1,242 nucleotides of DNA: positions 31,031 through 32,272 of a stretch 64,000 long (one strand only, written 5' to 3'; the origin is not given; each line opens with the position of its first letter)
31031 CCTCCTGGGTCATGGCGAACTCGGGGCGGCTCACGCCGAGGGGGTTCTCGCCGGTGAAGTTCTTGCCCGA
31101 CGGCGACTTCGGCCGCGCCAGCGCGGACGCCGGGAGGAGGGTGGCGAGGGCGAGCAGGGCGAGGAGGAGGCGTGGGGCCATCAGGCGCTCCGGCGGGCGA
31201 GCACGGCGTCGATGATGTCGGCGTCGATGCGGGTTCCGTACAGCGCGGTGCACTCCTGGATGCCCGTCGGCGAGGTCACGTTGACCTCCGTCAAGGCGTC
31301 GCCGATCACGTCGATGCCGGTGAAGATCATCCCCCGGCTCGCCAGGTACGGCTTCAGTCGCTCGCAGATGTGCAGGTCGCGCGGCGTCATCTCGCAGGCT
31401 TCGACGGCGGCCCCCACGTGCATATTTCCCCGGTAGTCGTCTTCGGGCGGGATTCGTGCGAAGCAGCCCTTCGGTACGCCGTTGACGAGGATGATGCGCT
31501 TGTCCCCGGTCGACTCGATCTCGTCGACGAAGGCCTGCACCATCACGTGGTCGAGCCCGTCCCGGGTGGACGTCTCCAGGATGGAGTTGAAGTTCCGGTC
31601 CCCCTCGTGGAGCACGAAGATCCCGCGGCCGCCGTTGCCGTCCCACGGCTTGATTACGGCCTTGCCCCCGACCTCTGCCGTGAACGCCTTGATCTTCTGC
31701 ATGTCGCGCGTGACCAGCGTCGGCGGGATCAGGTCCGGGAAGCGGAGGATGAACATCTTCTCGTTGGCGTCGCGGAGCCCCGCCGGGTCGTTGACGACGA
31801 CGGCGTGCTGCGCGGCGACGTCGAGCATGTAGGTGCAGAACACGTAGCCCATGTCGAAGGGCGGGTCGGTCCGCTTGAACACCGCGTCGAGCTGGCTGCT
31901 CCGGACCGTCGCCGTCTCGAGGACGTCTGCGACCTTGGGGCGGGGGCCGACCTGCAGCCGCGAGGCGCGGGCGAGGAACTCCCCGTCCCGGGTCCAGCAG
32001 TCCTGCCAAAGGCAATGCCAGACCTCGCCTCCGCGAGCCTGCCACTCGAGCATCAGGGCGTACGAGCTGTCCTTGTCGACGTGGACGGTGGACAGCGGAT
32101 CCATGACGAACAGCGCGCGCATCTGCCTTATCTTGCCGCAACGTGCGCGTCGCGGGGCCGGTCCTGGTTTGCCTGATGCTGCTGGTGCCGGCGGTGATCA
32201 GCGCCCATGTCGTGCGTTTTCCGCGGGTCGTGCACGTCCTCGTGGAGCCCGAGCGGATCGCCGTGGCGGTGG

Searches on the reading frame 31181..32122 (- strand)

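Call 37: search_protein_families(library=pfam, proteins=[window:31181-32122:-], max_evalue=0.0001)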
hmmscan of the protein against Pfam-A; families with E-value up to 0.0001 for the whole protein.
window:31181-32122:- (313 aa): 3 families
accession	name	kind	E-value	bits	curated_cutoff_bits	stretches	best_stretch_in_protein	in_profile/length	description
PF02955.21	GSH-S_ATP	-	3.2e-63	212.8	23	1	121-294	1-173/175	Prokaryotic glutathione synthetase, ATP-grasp domain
PF02951.20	GSH-S_N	-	3.4e-32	111.4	21.3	1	1-117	1-119/119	Prokaryotic glutathione synthetase, N-terminal domain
PF08443.16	RimK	-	1.2e-11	45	21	1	133-306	19-187/188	RimK-like ATP-grasp domain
